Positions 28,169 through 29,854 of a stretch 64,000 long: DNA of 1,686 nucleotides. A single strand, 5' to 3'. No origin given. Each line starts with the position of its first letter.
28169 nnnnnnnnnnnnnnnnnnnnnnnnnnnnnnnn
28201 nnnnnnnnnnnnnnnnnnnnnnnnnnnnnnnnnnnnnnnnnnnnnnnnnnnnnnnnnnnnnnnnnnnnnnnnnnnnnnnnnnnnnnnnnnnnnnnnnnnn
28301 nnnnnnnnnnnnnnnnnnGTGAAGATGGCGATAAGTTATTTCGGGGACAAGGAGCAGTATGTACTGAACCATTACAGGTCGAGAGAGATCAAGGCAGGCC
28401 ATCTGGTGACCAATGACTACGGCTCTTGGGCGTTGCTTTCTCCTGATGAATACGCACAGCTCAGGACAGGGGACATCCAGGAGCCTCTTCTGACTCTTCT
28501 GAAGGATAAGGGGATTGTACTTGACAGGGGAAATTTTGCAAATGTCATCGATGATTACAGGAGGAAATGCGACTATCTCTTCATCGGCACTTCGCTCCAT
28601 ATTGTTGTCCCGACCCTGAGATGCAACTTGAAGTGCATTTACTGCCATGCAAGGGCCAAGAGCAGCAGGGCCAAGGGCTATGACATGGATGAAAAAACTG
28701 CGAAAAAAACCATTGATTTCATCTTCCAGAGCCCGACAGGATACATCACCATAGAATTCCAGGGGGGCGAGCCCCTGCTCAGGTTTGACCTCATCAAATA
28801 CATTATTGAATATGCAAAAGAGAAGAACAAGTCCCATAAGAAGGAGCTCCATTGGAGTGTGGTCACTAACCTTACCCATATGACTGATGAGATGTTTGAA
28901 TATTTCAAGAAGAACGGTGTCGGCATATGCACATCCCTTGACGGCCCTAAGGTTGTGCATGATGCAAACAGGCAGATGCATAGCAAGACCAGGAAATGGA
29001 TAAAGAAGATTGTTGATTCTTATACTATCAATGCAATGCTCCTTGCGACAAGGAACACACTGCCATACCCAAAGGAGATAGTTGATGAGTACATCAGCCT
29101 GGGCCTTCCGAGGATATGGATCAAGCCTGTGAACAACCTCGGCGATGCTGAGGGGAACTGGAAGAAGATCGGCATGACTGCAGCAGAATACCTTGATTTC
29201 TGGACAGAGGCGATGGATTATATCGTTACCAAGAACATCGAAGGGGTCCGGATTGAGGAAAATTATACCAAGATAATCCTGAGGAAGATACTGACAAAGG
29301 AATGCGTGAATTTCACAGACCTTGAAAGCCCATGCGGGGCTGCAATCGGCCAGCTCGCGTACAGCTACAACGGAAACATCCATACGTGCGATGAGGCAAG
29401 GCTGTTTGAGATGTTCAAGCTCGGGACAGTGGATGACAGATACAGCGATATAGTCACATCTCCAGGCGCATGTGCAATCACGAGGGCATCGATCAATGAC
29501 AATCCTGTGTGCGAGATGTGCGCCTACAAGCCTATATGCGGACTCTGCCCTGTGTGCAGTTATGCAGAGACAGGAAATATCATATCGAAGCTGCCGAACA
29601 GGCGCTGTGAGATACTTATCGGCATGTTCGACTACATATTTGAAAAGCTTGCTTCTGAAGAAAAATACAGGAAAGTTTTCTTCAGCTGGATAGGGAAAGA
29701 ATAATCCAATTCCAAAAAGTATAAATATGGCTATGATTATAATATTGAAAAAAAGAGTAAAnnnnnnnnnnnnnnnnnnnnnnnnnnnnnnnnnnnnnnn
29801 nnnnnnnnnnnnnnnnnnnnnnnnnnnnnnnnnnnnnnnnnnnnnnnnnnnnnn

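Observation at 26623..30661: Archaeal His-Xaa-Ser (Hxs-like) maturation core arranged divergently from a large rSAM operon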

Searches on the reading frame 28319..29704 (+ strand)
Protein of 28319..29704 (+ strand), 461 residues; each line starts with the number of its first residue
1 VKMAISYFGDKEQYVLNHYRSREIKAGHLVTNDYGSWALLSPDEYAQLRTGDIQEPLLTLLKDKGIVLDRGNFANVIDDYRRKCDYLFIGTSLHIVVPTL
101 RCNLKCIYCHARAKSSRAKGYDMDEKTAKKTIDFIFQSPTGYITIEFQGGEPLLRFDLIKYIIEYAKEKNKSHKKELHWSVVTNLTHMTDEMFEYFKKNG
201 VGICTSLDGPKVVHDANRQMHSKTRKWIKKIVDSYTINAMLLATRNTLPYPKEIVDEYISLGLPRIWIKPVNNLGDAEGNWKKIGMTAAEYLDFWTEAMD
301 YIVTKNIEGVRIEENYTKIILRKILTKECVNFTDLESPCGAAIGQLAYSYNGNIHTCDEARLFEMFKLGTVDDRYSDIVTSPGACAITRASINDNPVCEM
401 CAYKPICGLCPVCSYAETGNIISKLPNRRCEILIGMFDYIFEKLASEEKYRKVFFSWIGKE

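Call 3: search_protein_families(library=ncbifam, proteins=[window:28319-29704:+], max_evalue=0.01)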
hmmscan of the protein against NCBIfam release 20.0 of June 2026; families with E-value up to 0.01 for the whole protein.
window:28319-29704:+ (461 aa): 76 families (the best 25 are shown)
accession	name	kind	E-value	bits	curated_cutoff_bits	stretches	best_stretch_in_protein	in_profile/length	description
TIGR03978.1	rSAM_paired_1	equivalog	8.1e-130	433.7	370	1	18-458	3-466/466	His-Xaa-Ser system radical SAM maturase HxsB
NF047865.1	rSAM_PapB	equivalog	8e-43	146.9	340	1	99-421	10-327/330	PapB family radical SAM/SPASM ranthipeptide maturase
TIGR03906.1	quino_hemo_SAM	equivalog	3.8e-34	118.1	453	1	99-433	101-436/467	quinohemoprotein amine dehydrogenase maturation protein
TIGR04064.1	rSAM_nif11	equivalog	7.6e-32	110.6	518.7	1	99-408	85-397/459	nif11-like peptide radical SAM maturase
NF040492.1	not_ScfB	exception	9.2e-32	110.5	855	1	68-420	75-425/450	ScfB-related radical SAM/SPASM orphan maturase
TIGR04068.1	rSAM_ocin_clost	equivalog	9.4e-32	110.5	500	1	97-223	89-217/462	Cys-rich peptide radical SAM maturase CcpM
NF041298.1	rSAM_mat_DynA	equivalog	5.1e-29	101.4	450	1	94-445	3-354/356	dynobactin maturation radical SAM/SPASM protein DynA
TIGR03974.1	rSAM_six_Cys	equivalog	5.6e-29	101.3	425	1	59-424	67-430/451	thioether cross-link-forming SCIFF peptide maturase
TIGR03942.1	sulfatase_rSAM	equivalog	6.4e-28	97.8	349.45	1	100-445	9-358/363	anaerobic sulfatase maturase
NF035951.1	rSAM_RumMC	equivalog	1.3e-27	96.7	720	1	96-231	116-253/510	RumMC family radical SAM sactipeptide maturase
TIGR04163.1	rSAM_cobopep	equivalog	2.7e-22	79.1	375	1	74-446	44-421/428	peptide-modifying radical SAM enzyme CbpB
TIGR04280.1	geopep_mat_rSAM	hypoth_equivalog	1.6e-21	76.8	400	1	94-236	86-228/428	geopeptide radical SAM maturase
NF038107.1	rSAM_NF038107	equivalog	9.6e-21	74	600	1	63-231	56-226/444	Cys-every-fifth radical SAM/SPASM peptide maturase CefB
NF010321.0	PRK13758.1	equivalog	1.5e-19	70.4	441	1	94-445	7-363/370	anaerobic sulfatase-maturase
TIGR04083.1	rSAM_pep_methan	hypoth_equivalog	2e-19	69.7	300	1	95-447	3-346/376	TIGR04083 family peptide-modifying radical SAM enzyme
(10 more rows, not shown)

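Call 4: search_protein_families(library=pfam, proteins=[window:28319-29704:+], max_evalue=0.01)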
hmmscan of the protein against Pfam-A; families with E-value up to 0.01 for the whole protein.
window:28319-29704:+ (461 aa): 2 families
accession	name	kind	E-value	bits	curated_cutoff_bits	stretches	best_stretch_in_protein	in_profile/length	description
PF04055.27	Radical_SAM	-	2.4e-17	64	29.5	1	96-228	1-129/166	Radical SAM superfamily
PF13353.11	Fer4_12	-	2.9e-09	37.8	22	1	101-192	14-102/137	4Fe-4S single cluster domain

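Call 14: search_protein_families(library=padloc, proteins=[window:28319-29704:+], max_evalue=0.01)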
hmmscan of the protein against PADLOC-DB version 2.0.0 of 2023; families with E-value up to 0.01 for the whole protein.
window:28319-29704:+ (461 aa): 3 families
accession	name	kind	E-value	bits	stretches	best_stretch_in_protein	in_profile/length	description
PDLC02903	pVip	-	2.2e-12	45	1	99-211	7-104/257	Viperins not associated with kinases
PDLC02904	pVip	-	3.7e-11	41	1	101-223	12-125/262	Viperins associated with kinases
PDLC00037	DruE3|DruE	-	0.0082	11.8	1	220-332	748-857/2055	SNF2 family N-terminal domain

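Call 15: find_homologous_proteins(query=window:28319-29704:+, max_evalue=1e-20)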
Query window:28319-29704:+ (461 aa): 4866 proteins with E <= 1e-20 among 8000 candidates; the best 120 are listed.
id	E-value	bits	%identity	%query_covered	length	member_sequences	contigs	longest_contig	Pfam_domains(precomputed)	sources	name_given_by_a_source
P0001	0.0e+0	1078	100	100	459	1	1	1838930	PF04055.28,PF13353.12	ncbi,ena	-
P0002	2.1e-226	770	70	100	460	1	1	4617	PF04055.28,PF13353.12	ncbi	-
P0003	1.8e-222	757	69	100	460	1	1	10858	PF04055.28,PF13353.12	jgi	-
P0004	6.3e-218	742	67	99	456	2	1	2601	PF04055.28,PF13353.12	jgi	-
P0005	1.2e-213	728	66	99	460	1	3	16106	PF04055.28,PF13353.12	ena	-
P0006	1.5e-213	728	66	99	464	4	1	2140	PF04055.28,PF13353.12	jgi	jgi:uncharacterized protein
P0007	5.1e-211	719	66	99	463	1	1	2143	PF04055.28,PF13353.12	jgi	jgi:His-Xaa-Ser system radical SAM maturase HxsB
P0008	1.9e-208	711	66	100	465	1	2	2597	PF04055.28,PF13353.12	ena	-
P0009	3.4e-208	710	67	99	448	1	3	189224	PF04055.28,PF13353.12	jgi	-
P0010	2.3e-207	707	65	99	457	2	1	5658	PF04055.28,PF13353.12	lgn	-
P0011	2.4e-206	704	65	100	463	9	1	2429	PF04055.28,PF13353.12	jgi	-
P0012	9.0e-206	702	64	100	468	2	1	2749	PF04055.28,PF13353.12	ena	-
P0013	8.1e-205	699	65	99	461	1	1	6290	PF04055.28,PF13353.12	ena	-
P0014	7.0e-204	696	63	99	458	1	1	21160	PF04055.28,PF13353.12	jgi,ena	-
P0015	2.8e-202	691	64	100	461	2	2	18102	PF04055.28,PF13353.12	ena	-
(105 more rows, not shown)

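Call 17: find_encoding_contigs(protein=P0001, flank=10000, max_places=3)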
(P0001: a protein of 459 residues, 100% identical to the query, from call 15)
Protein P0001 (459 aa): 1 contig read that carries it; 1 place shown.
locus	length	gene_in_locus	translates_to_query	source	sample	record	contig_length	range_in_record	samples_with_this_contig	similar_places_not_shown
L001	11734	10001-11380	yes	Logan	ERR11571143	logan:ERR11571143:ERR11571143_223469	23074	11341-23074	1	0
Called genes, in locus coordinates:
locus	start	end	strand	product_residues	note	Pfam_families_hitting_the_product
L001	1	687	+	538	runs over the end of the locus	PF13231:PMT_2 (weak)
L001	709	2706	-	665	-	PF02310:B12-binding (faint), PF04055:Radical_SAM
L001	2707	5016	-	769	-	PF04055:Radical_SAM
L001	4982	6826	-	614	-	PF04055:Radical_SAM, PF13353:Fer4_12 (faint), PF04055:Radical_SAM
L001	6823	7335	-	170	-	-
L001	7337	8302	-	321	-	-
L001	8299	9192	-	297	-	PF04055:Radical_SAM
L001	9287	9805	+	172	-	PF27806:HxsD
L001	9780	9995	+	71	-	-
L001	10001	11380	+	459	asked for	PF04055:Radical_SAM, PF13353:Fer4_12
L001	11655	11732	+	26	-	?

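Call 18: find_encoding_contigs(protein=P0009, flank=10000, max_places=2)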
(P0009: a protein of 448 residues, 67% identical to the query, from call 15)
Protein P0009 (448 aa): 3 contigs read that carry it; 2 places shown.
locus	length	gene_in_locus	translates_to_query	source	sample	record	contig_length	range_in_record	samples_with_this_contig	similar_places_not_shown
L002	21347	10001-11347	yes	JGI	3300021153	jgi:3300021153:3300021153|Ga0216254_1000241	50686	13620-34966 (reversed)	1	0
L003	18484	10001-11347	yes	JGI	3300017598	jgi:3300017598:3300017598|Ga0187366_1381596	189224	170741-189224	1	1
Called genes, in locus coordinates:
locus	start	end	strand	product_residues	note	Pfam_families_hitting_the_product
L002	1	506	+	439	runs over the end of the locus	PF04055:Radical_SAM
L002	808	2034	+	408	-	PF01663:Phosphodiest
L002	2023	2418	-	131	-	-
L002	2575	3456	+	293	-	PF01171:ATP_bind_3, PF03054:tRNA_Me_trans (weak), PF06508:QueC (weak)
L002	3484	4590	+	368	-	PF01478:Peptidase_A24 (weak), PF06819:Arc_PepC (faint)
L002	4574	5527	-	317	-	PF04055:Radical_SAM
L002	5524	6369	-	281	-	PF04055:Radical_SAM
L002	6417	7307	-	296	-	PF04055:Radical_SAM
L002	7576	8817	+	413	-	PF02661:Fic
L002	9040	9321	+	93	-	-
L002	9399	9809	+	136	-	PF27806:HxsD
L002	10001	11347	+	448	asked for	PF13353:Fer4_12, PF04055:Radical_SAM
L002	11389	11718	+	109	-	-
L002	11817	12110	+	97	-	-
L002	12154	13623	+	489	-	PF04055:Radical_SAM, PF13353:Fer4_12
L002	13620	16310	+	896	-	PF04101:Glyco_tran_28_C, PF04055:Radical_SAM, PF00535:Glycos_transf_2, PF10111:Glyco_tranf_2_2, PF13641:Glyco_tranf_2_3, PF02709:Glyco_transf_7C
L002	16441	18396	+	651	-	-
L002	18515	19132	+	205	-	-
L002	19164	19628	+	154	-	-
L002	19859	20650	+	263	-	PF04055:Radical_SAM (weak), PF13186:SPASM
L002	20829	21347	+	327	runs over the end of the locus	PF04055:Radical_SAM, PF13353:Fer4_12 (weak)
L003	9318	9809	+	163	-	PF27806:HxsD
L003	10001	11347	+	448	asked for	PF13353:Fer4_12, PF04055:Radical_SAM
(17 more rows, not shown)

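Call 20: find_related_loci(query=A1, collection=genome_contigs, flank=10000)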
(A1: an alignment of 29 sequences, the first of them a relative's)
Query A1 (459 aa) in genome_contigs; peptide patterns used: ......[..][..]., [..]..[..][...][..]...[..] (x = any residue, [..] = any of these).
600 stretches matched a pattern (row limit reached: there are more); 587 encode a relative of the query (tblastn E <= 1e-3); the best 80 are kept; 80 distinct loci.
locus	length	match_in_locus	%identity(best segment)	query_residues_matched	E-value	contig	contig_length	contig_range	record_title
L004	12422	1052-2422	57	1-458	7e-180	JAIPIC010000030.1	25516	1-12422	MAG: Candidatus Woesearchaeota archaeon isolate Tobar13.5m-G65 Tobar13-5m-C2148, whole genome shotgun sequence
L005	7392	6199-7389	59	1-397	1e-163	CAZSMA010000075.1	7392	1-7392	MAG TPA_asm: uncultured Methanosarcinales archaeon isolate SRP256446_co1_47 genome assembly, contig: NODE_6212_length_73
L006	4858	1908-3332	48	1-455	2e-150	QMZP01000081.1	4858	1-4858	MAG: Candidatus Aenigmatarchaeota archaeon isolate B8_G16 B8_Guay16_scaffold_19753, whole genome shotgun sequence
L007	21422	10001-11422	49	3-456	1e-147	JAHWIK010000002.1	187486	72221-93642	MAG: Candidatus Woesearchaeota archaeon isolate YT1_182 k127_6865648, whole genome shotgun sequence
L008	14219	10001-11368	48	10-456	1e-146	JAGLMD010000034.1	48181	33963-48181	MAG: Nanoarchaeota archaeon isolate RS_5_44 ROV157_5.bin.44.fa_34, whole genome shotgun sequence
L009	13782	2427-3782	50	8-455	2e-143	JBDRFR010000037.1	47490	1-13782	MAG: Nanoarchaeota archaeon isolate MEGAHIT-group-1.382 k141_1912356, whole genome shotgun sequence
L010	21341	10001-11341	49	12-450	4e-140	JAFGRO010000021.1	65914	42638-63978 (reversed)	MAG: Candidatus Woesearchaeota archaeon isolate Zod_Metabat.833 k87_3398976, whole genome shotgun sequence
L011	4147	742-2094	49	11-445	2e-140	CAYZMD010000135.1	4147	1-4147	MAG TPA_asm: uncultured Methanosarcinales archaeon isolate binchicken_co181_12 genome assembly, contig: NODE_50591_lengt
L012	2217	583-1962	48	6-456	2e-146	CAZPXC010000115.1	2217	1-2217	MAG TPA_asm: uncultured Methanosarcinales archaeon isolate binchicken_co151_549 genome assembly, contig: NODE_124732_len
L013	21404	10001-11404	44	10-459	2e-135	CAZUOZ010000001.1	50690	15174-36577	MAG TPA_asm: Candidatus Woesearchaeota archaeon isolate SRP192927_co10_255 genome assembly, contig: NODE_277_length_5069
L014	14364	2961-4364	44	10-459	3e-135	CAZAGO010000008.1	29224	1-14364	MAG TPA_asm: Candidatus Woesearchaeota archaeon isolate SRP239243_co2_438 genome assembly, contig: NODE_2365_length_2922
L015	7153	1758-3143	46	9-459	4e-133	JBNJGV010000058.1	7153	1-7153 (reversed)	MAG: Nanobdellota archaeon isolate Y22_30dBSe2.bin.106 NODE_7677_length_7153_cov_38.955203, whole genome shotgun sequenc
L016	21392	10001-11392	46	9-456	9e-133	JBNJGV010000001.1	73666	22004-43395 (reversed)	MAG: Nanobdellota archaeon isolate Y22_30dBSe2.bin.106 NODE_61_length_73666_cov_42.887545, whole genome shotgun sequence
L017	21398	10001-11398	45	8-456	9e-133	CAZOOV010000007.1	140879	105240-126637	MAG TPA_asm: uncultured Methanosarcinales archaeon isolate binchicken_co141_553 genome assembly, contig: NODE_257_length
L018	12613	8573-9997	45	1-458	8e-133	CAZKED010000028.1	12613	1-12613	MAG TPA_asm: uncultured archaeon isolate binchicken_co334_40 genome assembly, contig: NODE_9035_length_12613_cov_6.73069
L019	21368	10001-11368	47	10-456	1e-132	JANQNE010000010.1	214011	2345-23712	MAG: Candidatus Nanoarchaeia archaeon isolate PL23a_bin.30 k99_2057350, whole genome shotgun sequence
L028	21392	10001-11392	44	14-456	3e-122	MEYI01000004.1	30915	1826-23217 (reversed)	MAG: Candidatus Azambacteria bacterium RBG_16_47_10 RBG_16_scaffold_11913, whole genome shotgun sequence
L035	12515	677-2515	41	26-455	2e-117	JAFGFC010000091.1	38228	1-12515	MAG: Spirochaetes bacterium isolate Zod_Metabat.1289 k87_3889893, whole genome shotgun sequence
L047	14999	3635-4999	42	27-455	2e-113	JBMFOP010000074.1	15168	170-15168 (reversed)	MAG: Myxococcota bacterium isolate KM4338-40 NODE_74_length_15168_cov_4.849844, whole genome shotgun sequence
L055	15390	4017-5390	42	17-457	5e-112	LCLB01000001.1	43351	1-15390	MAG: Parcubacteria group bacterium GW2011_GWF1_45_5 UX14_C0001, whole genome shotgun sequence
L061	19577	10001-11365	41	27-455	2e-110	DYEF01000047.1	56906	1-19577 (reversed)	MAG TPA_asm: Bdellovibrio sp. isolate Tomsk_43_40 Tomsk_k141_38278, whole genome shotgun sequence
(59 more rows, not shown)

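Call 31: search_dna_similar(query=window:28319-29704:+, collection=plasmids, mode=protein, max_rows=8)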
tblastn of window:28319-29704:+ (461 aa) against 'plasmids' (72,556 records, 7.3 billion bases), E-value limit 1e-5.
Records with a match: 594; places in all: 610; records where one place covers at least 80% of the query: 36.
Best place of each record, by identity: <60% 594.
By first word of the organism name: Klebsiella 319; Bacillus 41; Rhizobium 34; Agrobacterium 26; Leisingera 14; Clostridium 13; Sinorhizobium 11; Paracoccus 10; Escherichia 10; Paraclostridium 6; and 63 more.
By predicted mobility (MOB-suite, as given by PLSDB): conjugative 374; non-mobilizable 198; mobilizable 22.
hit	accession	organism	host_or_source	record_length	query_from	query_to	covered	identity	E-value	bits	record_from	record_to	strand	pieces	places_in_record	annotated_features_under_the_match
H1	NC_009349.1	Aeromonas salmonicida subsp. salmonicida A449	-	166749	6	460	99%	35.1%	5e-83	286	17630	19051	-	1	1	hxsB: His-Xaa-Ser system radical SAM maturase HxsB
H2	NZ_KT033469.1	Aeromonas salmonicida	-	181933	6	460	99%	35.1%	5e-83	286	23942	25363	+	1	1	hxsB: His-Xaa-Ser system radical SAM maturase HxsB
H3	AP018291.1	Calothrix sp. NIES-4105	-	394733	4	458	99%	32.3%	8e-70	248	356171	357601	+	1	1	radical SAM domain-containing protein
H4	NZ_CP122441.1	Mesorhizobium sp. WSM4875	Cicer arietinum kabuli,cell culture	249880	12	457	97%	31.3%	2e-65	235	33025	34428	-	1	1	hxsB: His-Xaa-Ser system radical SAM maturase HxsB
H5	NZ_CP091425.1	Methylobacter sp. YRD-M1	isolate,wetland soil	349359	28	458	93%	31.9%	8e-70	248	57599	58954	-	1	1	hxsB: His-Xaa-Ser system radical SAM maturase HxsB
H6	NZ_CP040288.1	Nostoc sp. C057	Phaeoceros,pure culture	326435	28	459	94%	31.6%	2e-66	238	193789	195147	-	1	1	hxsB: His-Xaa-Ser system radical SAM maturase HxsB | hxsC: His-Xaa-Ser system radical SAM maturase HxsC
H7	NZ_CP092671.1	Leptospira interrogans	Homo sapiens,blood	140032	80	458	82%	35.9%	5e-72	254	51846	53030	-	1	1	hxsB: His-Xaa-Ser system radical SAM maturase HxsB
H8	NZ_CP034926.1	Roseomonas mucosa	Homo sapiens,tissue sample,Clinical, ...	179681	14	457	96%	30.2%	1e-64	233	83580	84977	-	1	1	hxsB: His-Xaa-Ser system radical SAM maturase HxsB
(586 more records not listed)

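Call 32: get_annotated_region(hit=H1, flank=4000)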
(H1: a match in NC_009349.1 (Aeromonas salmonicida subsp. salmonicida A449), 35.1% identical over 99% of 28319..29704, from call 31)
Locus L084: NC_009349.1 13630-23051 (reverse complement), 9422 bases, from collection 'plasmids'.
description: Aeromonas salmonicida subsp. salmonicida A449 plasmid 4, complete sequence
organism: Aeromonas salmonicida subsp. salmonicida A449 (NCBI taxid 382245)
taxonomy: Bacteria; Pseudomonadota; Gammaproteobacteria; Aeromonadales; Aeromonadaceae; Aeromonas; Aeromonas salmonicida; Aeromonas salmonicida subsp. salmonicida A449
host: -; source: -; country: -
typing (MOB-suite, as given by PLSDB): conjugative; replicon rep_cluster_71; relaxase MOBH,MOBH; mating-pair formation MPF_F
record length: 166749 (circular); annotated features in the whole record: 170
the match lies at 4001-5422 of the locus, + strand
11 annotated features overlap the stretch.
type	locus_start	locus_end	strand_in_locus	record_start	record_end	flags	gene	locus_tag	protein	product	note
CDS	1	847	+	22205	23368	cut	-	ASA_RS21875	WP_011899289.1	KorB domain-containing protein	-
CDS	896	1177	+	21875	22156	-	-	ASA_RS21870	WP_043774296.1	helix-turn-helix domain-containing protein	-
CDS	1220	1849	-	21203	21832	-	-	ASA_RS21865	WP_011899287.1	type I restriction endonuclease subunit M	-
CDS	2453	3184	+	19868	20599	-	-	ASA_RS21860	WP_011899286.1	hypothetical protein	-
CDS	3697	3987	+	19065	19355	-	hxsD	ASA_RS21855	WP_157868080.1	His-Xaa-Ser system protein HxsD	-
CDS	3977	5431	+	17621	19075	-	hxsB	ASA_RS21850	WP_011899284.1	His-Xaa-Ser system radical SAM maturase HxsB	-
CDS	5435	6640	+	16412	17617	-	hxsC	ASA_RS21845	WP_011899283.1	His-Xaa-Ser system radical SAM maturase HxsC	-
CDS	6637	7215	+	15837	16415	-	hxsA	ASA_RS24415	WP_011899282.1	His-Xaa-Ser repeat protein HxsA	-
CDS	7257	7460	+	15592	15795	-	-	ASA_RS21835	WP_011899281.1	DUF5334 family protein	-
CDS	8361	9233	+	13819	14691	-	-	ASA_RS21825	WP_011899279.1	TnsA endonuclease N-terminal domain-containing protein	-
CDS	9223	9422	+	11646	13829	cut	-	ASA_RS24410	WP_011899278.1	hypothetical protein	-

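Call 46: search_solved_structures(query=window:28319-29704:+, max_evalue=0.00001)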
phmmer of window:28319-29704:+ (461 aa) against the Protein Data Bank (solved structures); distinct sequences matched with E-value up to 0.00001: 5.
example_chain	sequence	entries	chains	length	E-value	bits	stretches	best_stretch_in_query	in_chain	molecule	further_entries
5wgg_A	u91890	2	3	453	5.5e-21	78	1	92-373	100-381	Radical SAM domain protein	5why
4k37_A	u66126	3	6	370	2e-15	59.6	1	96-445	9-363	Anaerobic sulfatase-maturating enzyme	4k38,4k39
4k36_A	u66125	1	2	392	2.6e-15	59.3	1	96-445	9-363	Anaerobic sulfatase-maturating enzyme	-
8vpo_A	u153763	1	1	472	9.3e-10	41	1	50-230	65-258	Radical SAM core domain-containing protein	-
9gm3_A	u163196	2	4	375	2.7e-08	36.1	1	97-265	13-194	ChlB radical SAM domain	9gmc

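Call 52: find_encoding_contigs(protein=P0002, flank=10000, max_places=2)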
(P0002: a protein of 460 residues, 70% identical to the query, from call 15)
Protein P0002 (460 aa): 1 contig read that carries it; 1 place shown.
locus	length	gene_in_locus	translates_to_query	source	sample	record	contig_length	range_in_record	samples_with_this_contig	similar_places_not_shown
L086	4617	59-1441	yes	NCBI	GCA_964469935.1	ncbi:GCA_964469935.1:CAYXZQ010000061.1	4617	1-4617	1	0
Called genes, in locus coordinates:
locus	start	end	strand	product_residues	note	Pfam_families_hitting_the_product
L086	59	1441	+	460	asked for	PF13353:Fer4_12, PF04055:Radical_SAM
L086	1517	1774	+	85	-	-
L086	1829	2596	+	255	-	PF01522:Polysacc_deac_1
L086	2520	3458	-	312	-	PF03706:LPG_synthase_TM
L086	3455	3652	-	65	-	-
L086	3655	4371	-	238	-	-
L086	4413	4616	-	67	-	?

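Call 59: predict_structure(alignment_id=A3)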
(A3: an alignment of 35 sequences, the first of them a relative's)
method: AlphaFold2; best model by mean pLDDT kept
length: 321 residues; sequences in the alignment: 35
mean_pLDDT: 93.9   pTM: 0.90
mean pLDDT of the five models: 93.9, 93.9, 93.9, 92.9, 92.4
residues with pLDDT >= 90: 261; 70-90: 59; 50-70: 1; < 50: 0
segments of 3 or more residues with pLDDT < 50: none
pLDDT, mean of each block of 10 residues (from residue 1): 93 95 97 95 97 98 91 84 84 92 96 91 87 81 95 90 93 92 98 94 98 98 98 98 96 97 97 90 98 97 98 97 95
secondary structure, 60 per line:
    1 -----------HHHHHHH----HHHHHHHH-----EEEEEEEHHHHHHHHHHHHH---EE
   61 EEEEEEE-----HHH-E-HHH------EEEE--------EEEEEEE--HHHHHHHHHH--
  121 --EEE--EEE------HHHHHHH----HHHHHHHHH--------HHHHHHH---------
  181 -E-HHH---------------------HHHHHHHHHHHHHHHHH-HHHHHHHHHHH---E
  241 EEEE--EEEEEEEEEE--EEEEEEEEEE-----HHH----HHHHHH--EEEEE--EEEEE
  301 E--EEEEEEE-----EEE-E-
elements in order: H12-18 H23-30 E36-42 H43-55 E59-67 E88-91 E100-106 H109-118 E123-125 E128-130 H137-143 H148-156 H165-171 H208-224 H226-236 E240-244 E247-256 E259-268 H281-286 E289-293 E296-301 E304-310 E316-318
